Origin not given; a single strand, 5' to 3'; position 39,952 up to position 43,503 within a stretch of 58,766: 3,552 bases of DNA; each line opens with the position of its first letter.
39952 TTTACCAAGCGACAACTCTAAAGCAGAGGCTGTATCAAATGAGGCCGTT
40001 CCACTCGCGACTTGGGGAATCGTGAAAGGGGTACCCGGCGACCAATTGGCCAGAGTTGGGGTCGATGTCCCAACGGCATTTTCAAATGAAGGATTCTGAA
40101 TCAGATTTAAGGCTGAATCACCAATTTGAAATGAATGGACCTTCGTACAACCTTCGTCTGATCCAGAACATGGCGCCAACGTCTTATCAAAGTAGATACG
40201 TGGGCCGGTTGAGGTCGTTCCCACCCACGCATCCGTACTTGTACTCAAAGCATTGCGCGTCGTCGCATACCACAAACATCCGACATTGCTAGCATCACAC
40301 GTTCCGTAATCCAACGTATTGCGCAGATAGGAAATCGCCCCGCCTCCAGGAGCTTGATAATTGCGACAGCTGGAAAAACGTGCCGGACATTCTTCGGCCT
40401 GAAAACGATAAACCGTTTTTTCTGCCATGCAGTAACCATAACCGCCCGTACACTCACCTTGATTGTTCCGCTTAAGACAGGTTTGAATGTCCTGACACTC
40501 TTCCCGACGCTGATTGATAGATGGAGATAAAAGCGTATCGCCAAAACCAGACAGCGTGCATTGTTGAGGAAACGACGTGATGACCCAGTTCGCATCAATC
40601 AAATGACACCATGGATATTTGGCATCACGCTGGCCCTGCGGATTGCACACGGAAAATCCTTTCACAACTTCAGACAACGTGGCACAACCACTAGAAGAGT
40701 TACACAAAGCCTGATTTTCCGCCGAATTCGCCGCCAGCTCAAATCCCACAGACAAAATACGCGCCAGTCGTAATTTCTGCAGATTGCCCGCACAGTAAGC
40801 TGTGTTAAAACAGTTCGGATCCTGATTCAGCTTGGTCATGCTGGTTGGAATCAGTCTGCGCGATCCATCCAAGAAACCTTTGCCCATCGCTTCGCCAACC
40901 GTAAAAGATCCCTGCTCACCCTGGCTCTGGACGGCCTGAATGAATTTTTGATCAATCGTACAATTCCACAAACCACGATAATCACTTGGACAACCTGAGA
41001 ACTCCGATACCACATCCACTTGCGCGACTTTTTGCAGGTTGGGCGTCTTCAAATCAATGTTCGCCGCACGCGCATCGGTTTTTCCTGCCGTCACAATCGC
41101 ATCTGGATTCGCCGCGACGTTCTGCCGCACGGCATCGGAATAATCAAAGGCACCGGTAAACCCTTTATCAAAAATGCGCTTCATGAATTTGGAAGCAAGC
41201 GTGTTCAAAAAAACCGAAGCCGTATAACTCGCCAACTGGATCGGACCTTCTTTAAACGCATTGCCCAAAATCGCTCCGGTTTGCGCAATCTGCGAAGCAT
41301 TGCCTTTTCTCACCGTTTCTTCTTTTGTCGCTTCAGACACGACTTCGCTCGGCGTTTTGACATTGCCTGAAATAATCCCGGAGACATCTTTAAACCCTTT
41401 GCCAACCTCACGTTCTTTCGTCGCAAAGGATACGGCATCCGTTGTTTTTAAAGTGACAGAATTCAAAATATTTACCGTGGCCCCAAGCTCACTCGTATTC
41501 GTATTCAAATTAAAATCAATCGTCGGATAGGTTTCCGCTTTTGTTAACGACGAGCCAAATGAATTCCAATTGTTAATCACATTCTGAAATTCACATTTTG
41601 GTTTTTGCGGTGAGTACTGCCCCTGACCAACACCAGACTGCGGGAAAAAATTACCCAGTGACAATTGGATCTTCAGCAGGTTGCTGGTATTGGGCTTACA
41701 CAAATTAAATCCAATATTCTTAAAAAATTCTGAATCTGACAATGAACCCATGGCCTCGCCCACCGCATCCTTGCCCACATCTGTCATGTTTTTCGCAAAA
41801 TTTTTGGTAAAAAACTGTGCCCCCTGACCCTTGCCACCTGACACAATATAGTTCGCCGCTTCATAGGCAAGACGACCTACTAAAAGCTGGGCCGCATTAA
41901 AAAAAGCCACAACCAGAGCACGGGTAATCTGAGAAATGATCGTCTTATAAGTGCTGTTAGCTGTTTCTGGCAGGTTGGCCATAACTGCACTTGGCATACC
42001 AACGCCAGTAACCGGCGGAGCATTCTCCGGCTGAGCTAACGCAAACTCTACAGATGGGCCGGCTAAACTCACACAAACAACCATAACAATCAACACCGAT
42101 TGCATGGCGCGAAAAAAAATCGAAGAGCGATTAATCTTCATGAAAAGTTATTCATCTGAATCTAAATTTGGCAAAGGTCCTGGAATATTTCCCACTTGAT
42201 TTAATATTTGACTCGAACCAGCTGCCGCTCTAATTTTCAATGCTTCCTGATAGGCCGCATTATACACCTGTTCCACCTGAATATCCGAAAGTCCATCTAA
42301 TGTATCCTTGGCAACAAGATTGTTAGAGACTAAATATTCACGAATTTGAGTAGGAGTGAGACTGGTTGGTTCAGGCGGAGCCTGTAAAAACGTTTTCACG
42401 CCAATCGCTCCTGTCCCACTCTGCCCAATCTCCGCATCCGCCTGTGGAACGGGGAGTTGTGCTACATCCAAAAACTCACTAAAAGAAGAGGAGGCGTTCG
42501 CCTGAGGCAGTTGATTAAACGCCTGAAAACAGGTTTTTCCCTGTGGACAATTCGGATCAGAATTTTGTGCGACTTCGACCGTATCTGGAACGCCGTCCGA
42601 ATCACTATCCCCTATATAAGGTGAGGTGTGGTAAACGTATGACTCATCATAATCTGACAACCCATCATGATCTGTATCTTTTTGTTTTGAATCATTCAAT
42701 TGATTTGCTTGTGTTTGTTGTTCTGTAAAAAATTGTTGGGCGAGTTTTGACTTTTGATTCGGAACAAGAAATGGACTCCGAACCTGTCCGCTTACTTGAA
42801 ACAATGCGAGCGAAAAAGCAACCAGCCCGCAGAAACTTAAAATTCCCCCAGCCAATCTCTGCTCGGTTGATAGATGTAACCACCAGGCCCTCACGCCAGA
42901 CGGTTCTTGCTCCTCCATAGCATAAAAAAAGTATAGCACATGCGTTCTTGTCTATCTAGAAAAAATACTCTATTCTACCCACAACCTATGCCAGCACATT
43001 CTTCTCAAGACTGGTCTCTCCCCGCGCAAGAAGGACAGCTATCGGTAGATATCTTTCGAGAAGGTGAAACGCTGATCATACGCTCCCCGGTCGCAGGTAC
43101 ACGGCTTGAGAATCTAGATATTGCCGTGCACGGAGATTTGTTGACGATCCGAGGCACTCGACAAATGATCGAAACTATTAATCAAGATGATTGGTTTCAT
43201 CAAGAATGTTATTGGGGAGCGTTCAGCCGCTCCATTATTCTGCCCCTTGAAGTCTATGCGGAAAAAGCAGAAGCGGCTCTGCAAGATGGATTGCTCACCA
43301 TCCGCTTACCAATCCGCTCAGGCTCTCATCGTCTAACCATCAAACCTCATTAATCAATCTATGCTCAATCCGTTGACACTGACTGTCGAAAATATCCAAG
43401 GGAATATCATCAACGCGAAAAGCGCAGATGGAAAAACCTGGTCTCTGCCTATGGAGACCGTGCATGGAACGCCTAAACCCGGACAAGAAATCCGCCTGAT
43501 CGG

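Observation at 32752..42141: Giant 3129-aa secreted protein built around a recurrent C-x6-C-x2-aromatic module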

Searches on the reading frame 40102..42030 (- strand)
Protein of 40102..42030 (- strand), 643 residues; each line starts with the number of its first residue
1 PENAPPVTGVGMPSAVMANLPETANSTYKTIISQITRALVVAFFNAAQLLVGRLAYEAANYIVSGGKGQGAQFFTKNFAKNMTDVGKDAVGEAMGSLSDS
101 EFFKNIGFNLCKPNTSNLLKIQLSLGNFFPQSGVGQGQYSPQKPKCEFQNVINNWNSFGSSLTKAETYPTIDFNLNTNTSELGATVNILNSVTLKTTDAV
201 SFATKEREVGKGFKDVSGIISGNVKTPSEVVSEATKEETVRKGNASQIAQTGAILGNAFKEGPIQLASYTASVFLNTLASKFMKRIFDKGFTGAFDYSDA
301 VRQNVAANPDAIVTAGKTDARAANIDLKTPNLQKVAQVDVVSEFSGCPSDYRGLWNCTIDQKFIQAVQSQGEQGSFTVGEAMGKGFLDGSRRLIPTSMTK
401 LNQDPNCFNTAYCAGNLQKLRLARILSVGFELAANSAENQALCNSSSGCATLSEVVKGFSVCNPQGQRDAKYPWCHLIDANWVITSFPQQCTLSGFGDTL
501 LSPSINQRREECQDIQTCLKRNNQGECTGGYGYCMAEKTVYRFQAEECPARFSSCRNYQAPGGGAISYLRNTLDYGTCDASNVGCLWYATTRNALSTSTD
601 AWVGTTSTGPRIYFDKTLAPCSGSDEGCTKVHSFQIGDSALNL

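Call 46: predict_structure(alignment_id=A6)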
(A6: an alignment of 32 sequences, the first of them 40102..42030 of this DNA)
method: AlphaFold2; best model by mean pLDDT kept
length: 643 residues; sequences in the alignment: 32
mean_pLDDT: 55.5   pTM: 0.35
mean pLDDT of the five models: 55.5, 50.6, 50.3, 49.3, 48.3
residues with pLDDT >= 90: 89; 70-90: 51; 50-70: 199; < 50: 304
segments of 3 or more residues with pLDDT < 50: 1-34, 57-82, 116-142, 166-189, 218-220, 237-337, 530-585, 626-628, 631-643
pLDDT, mean of each block of 10 residues (from residue 1): 33 30 46 49 51 49 36 36 56 60 57 50 29 28 58 57 48 41 44 57 59 53 61 53 40 37 34 37 41 39 34 37 42 49 80 80 85 79 94 94 89 91 86 95 93 96 94 95 72 57 57 56 56 36 31 35 35 34 50 62 54 53 52 41 33
secondary structure, 60 per line:
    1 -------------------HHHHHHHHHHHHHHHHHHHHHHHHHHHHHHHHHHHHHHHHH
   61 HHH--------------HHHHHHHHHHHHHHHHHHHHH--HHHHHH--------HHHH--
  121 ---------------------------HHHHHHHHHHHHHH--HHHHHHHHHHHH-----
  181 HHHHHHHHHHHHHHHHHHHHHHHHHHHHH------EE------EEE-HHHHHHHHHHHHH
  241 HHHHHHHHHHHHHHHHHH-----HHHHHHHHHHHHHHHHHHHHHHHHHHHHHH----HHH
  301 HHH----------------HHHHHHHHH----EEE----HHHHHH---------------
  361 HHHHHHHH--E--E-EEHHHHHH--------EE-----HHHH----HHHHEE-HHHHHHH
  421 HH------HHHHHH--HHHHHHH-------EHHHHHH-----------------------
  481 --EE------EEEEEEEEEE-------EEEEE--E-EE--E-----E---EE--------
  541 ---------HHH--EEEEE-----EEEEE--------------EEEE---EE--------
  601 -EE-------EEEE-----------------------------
elements in order (helices of 4 or more, strands of 3 or more residues): H20-63 H78-98 H101-106 H115-118 H148-161 H164-175 H181-209 E224-226 H228-258 H264-293 H298-303 H320-328 E333-335 H340-345 H361-368 H378-383 H399-402 H407-410 H414-422 H429-434 H437-443 H452-457 E491-500 E508-512 E555-559 E565-569 E584-587 E611-614

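Call 49: fold_search(model_id=the predicted structure, library=pdb)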
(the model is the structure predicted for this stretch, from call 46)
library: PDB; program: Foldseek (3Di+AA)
matches with E <= 10: 16; with E <= 0.001: 0
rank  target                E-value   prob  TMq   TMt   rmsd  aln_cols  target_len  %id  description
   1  4s37_A                3.1e+00  0.01  0.05  0.12  19.1       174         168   13  Crystal structure of R2 pyocin membrane-piercing spike (released 2016-01-27)
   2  5m30_B                3.4e+00  0.04  0.06  0.09  18.0       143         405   11  Structure of TssK from T6SS EAEC in complex with nanobody nb18 (released 2017-06-21)
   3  4s37_C                5.1e+00  0.01  0.05  0.10  19.3       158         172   12  Crystal structure of R2 pyocin membrane-piercing spike (released 2016-01-27)
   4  2iyo                  5.7e+00  0.02  0.06  0.08  22.5       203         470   11  Structural characterization of a bacterial 6PDH reveals aspects of specificity, mechanism and mode of inhibition (released 2007-01-23)
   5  4s37_F                6.0e+00  0.01  0.05  0.12  19.5       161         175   12  Crystal structure of R2 pyocin membrane-piercing spike (released 2016-01-27)
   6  4hiz_B                6.8e+00  0.01  0.05  0.05  21.2       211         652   10  Phage phi92 endosialidase (released 2014-01-15)
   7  5wj5_A                7.2e+00  0.03  0.10  0.13  24.0       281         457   12  Human TRPML1 channel structure in closed conformation (released 2017-10-18)
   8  6xu6_Cg               7.6e+00  0.11  0.04  0.19   8.5        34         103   20  Drosophila melanogaster Testis 80S ribosome (released 2021-07-28)
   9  8hnc_A                7.6e+00  0.06  0.07  0.08   9.9        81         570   21  Cryo-EM structure of human OATP1B1 in complex with bilirubin (released 2023-09-13)
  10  6qcv_C                7.6e+00  0.01  0.05  0.04  15.5        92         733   10  Crystal structure of influenza B polymerase initiation state with capped 14-mer RNA primer and CTP (released 2019-06-05)
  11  8qfd_g                8.5e+00  0.06  0.04  0.18  13.6        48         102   17  UFL1 E3 ligase bound 60S ribosome (released 2024-02-21)
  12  4oit_B                8.5e+00  0.04  0.04  0.16   8.4        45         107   13  Structure, interactions and evolutionary implications of a domain-swapped lectin dimer from Mycobacterium smegmatis (released 2014-07-23)
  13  8v10_B                9.0e+00  0.02  0.08  0.17  19.1       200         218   12  Structure of a Saccharomyces cerevisiae Mps1 peptide bound to dwarf Ndc80 Complex (released 2024-05-15)
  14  9r0a                  9.0e+00  0.01  0.05  0.06  22.2       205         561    9  Cryo-EM structure of rat SLCO2A1 bound to fentiazac. (released 2026-02-11)
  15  2iz1_B                9.5e+00  0.02  0.06  0.08  22.2       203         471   10  6PDH complexed with PEX inhibitor synchrotron data (released 2007-01-23)
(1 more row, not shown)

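Call 52: search_solved_structures(query=A4, max_evalue=10)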
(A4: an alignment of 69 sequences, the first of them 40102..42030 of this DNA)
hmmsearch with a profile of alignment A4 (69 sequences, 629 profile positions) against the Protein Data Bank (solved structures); distinct sequences matched with E-value up to 10: 2.
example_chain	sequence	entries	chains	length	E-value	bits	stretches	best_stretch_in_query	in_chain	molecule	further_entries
3hdi_A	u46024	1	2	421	0.95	11.4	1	45-95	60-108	Processing protease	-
3qta_A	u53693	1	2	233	1.1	11.1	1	232-328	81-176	Chemotaxis protein CheC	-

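Call 65: search_protein_representatives(alignment_id=A8)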
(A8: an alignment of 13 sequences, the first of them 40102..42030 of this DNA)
Query: 13 sequences, 627 profile positions. Proteins with E-value up to 0.001 (for the whole library): 1629; up to 1e-10: 1333; up to 1e-30: 1164. The best 150 are listed.
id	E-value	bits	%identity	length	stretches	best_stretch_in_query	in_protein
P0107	9.2e-268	906.4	-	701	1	2-625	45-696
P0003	3.1e-264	894.8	-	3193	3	2-627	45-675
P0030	4.7e-257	871.0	-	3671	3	3-627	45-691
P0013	6.0e-253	857.5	-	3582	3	3-627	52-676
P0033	1.6e-249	846.2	-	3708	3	5-627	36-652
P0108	1.1e-245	833.5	-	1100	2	4-627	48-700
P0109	1.8e-245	832.8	-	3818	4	3-627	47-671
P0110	2.5e-245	832.3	-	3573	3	4-627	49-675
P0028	4.8e-241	818.2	-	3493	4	5-627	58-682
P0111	3.0e-240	815.5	-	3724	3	4-627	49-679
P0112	3.1e-239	812.2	-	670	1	3-612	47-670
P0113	8.1e-239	810.8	-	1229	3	3-626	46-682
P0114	1.9e-237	806.3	-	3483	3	8-627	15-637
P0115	5.8e-233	791.5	-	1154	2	6-627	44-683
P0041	7.1e-229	778.0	-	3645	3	4-627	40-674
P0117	1.3e-207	707.8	-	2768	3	11-627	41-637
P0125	3.4e-184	630.4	-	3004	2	9-618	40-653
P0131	1.1e-176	605.5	-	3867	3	11-627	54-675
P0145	1.4e-166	572.2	-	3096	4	12-580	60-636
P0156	5.2e-163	560.4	-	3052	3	24-627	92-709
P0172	1.4e-160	552.3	-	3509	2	22-622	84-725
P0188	1.2e-158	546.0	-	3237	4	14-623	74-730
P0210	1.2e-156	539.4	-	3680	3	18-627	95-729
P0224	2.0e-155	535.3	-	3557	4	10-579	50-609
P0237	3.1e-154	531.4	-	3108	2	11-622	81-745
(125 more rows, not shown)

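Call 66: list_cluster_members(proteins=[P0117, P0125, P0131, P0145, P0156, P0172, P0188, P0210, P0224, P0237])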
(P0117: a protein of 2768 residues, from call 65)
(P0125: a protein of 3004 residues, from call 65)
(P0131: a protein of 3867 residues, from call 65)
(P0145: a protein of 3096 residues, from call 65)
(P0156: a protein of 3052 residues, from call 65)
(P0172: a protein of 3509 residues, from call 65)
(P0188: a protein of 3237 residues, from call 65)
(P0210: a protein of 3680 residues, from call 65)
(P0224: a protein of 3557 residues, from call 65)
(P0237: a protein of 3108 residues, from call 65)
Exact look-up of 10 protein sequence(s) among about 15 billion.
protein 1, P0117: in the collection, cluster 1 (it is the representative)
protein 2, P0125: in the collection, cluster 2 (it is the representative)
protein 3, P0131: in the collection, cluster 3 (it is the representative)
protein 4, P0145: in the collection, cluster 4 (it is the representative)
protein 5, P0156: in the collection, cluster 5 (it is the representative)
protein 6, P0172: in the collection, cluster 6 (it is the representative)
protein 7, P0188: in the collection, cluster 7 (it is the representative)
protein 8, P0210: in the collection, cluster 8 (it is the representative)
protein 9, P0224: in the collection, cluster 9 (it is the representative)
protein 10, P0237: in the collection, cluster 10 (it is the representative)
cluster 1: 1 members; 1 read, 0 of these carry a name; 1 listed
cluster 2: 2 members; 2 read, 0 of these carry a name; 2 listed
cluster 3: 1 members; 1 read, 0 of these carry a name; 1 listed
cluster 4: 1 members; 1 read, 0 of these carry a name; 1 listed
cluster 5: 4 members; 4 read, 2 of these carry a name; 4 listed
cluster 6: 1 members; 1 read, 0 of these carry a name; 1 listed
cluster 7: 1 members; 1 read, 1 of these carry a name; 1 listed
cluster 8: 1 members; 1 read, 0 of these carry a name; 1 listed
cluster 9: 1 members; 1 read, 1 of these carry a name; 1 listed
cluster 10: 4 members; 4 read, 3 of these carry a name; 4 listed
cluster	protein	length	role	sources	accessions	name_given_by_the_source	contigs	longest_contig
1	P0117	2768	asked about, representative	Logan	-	-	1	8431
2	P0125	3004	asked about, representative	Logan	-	-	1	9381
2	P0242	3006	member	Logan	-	-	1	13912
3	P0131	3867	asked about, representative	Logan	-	-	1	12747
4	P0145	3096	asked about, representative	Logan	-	-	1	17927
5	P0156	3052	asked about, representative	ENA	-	-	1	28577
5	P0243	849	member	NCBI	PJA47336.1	hypothetical protein CO172_01920, partial [Candidatus Uhrbacteria bacterium ...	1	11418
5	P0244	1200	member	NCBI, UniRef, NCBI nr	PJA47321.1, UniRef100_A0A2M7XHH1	hypothetical protein CO172_02090 [Candidatus Uhrbacteria bacterium ... | Uncharacterized protein n=1 Tax=Candidatus Uhrbacteria bacterium ... | MAG: hypothetical protein CO172_02090 [Candidatus Uhrbacteria bacterium ...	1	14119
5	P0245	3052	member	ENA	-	-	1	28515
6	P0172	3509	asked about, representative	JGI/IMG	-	-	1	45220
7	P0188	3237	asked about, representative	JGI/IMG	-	hypothetical protein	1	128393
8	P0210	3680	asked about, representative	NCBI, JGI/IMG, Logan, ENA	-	-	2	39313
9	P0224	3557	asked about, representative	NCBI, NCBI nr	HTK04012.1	MAG TPA: hypothetical protein VL500_00340 [Candidatus Eisenbacteria bacterium] | hypothetical protein [Candidatus Eisenbacteria bacterium]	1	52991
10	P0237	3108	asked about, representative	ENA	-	-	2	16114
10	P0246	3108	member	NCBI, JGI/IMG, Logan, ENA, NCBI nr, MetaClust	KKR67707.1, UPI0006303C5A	MAG: hypothetical protein UU08_C0010G0002 [Candidatus Uhrbacteria bacterium ... | status=active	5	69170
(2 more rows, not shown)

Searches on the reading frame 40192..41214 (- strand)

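Call 78: search_protein_families(library=pfam, proteins=[window:40192-41214:-], max_evalue=5)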
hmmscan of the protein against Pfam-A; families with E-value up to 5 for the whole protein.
window:40192-41214:- (341 aa): 1 family
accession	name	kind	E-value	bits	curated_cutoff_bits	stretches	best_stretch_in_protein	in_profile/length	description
PF02135.21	zf-TAZ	-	0.86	10.5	25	1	166-207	17-55/72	TAZ zinc finger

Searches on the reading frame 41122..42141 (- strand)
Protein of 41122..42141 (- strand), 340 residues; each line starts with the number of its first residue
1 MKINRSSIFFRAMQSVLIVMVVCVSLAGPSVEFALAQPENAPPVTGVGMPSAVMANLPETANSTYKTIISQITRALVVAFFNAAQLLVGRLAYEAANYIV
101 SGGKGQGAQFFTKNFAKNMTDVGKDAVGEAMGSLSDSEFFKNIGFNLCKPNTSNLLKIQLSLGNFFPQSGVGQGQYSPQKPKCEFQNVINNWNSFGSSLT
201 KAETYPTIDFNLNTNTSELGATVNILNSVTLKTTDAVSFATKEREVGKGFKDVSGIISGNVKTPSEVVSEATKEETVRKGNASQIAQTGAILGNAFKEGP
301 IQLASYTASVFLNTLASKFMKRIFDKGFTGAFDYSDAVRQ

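Call 78: search_protein_families(library=pfam, proteins=[window:41122-42141:-], max_evalue=5)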
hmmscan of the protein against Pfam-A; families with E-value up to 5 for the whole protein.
window:41122-42141:- (340 aa): 1 family
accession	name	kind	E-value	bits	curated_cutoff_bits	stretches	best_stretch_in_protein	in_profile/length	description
PF23714.1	Rv3627c_N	-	0.4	11.1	27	1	63-92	9-37/58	Carboxypeptidase Rv3627c-like, N-terminal domain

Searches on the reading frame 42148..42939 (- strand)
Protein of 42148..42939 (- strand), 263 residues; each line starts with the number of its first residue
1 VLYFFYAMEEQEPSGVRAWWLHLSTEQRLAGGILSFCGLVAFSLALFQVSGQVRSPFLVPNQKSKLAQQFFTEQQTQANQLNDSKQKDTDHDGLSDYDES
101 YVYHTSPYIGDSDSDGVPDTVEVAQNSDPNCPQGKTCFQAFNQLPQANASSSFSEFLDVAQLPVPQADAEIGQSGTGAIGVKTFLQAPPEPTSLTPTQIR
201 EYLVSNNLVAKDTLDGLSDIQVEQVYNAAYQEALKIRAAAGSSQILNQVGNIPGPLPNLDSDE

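Call 6: search_protein_families(library=pfam, proteins=[window:42148-42939:-], max_evalue=0.1)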
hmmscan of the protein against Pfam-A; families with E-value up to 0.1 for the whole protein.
window:42148-42939:- (263 aa): 1 family
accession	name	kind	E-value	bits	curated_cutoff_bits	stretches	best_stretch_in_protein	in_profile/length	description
PF18884.5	TSP3_bac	-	4.1e-05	23.8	25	2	111-130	1-20/22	Bacterial TSP3 repeat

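Call 12: search_protein_families(library=ncbifam, proteins=[window:42148-42939:-], max_evalue=1)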
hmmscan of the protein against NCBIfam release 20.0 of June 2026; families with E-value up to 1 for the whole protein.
window:42148-42939:- (263 aa): 3 families
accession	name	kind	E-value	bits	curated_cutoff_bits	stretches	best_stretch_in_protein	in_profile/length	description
NF047639.1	throspo3_MtsD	equivalog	7.7e-07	27.6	800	1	80-132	452-503/651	cell-cell cohesion protein MtsD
NF033765.2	gliding_CglD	equivalog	3.4e-05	21.8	400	1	80-133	71-128/1124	adventurous gliding motility lipoprotein CglD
NF033562.2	BH0509_fam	subfamily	0.1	12.5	30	1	209-232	19-42/43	BH0509 family protein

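Call 55: search_protein_families(library=pfam, alignment_id=A7, max_evalue=0.01)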
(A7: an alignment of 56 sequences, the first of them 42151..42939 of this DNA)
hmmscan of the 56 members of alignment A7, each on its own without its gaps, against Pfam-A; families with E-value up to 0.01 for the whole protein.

A. member 1, window:42151-42939:- (263 aa): 1 family
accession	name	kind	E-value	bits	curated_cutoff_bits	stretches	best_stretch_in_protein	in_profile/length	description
PF18884.5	TSP3_bac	-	4.1e-05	23.8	25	1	111-130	1-20/22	Bacterial TSP3 repeat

B. families by the number of members that match (of 56 scanned): 5 families
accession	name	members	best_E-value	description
PF18884.5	TSP3_bac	55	7e-12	Bacterial TSP3 repeat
PF20615.3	DUF6802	3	4.4e-05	Family of unknown function (DUF6802)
PF03495.19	Binary_toxB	2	0.0018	Clostridial binary toxin B/anthrax toxin PA Ca-binding domain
PF19241.4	DUF5891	1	0.0069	Family of unknown function (DUF5891)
PF00036.39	EF-hand_1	1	0.0071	EF hand domain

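Call 56: search_solved_structures(query=A7, max_evalue=1)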
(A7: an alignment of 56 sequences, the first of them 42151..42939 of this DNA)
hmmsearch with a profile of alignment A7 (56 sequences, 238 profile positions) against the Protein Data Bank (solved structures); distinct sequences matched with E-value up to 1: 9.
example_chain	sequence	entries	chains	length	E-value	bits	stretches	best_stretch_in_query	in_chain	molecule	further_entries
7c7r_B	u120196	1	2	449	0.013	18.4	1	73-100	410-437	Biofilm-associated surface protein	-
7c7u_A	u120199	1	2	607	0.022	17.7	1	71-100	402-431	Biofilm-associated surface protein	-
8fje_A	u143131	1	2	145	0.029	17.3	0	172-205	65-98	E8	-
8dj2_A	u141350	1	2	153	0.029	17.3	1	102-123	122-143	Adhesin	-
2j42_A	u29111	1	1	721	0.041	16.8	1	66-96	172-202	C2 TOXIN COMPONENT-II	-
2lvi_A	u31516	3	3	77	0.071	16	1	53-93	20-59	Polcalcin Phl p 7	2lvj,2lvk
1k9u_A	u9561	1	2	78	0.075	15.9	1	53-93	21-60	Polcalcin Phl p 7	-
5otj_D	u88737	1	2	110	0.17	14.7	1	53-93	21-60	Polcalcin Phl p 7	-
9u9d_A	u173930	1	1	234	0.63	12.9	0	55-95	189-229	Myosin light chain kinase, smooth muscle, deglutamylated form,Green fluorescent protein,Ca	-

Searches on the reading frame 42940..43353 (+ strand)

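Call 45: search_protein_families(library=pfam, proteins=[window:42940-43353:+], max_evalue=0.001)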
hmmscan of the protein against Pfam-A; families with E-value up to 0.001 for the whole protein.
window:42940-43353:+ (137 aa): 2 families
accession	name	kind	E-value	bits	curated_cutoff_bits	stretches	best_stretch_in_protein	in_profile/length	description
PF00011.27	HSP20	-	1.2e-12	48.2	20.8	1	43-127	7-89/102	Hsp20/alpha crystallin family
PF17886.7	ArsA_HSP20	-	0.00012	22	22.5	0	55-122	14-62/63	HSP20-like domain found in ArsA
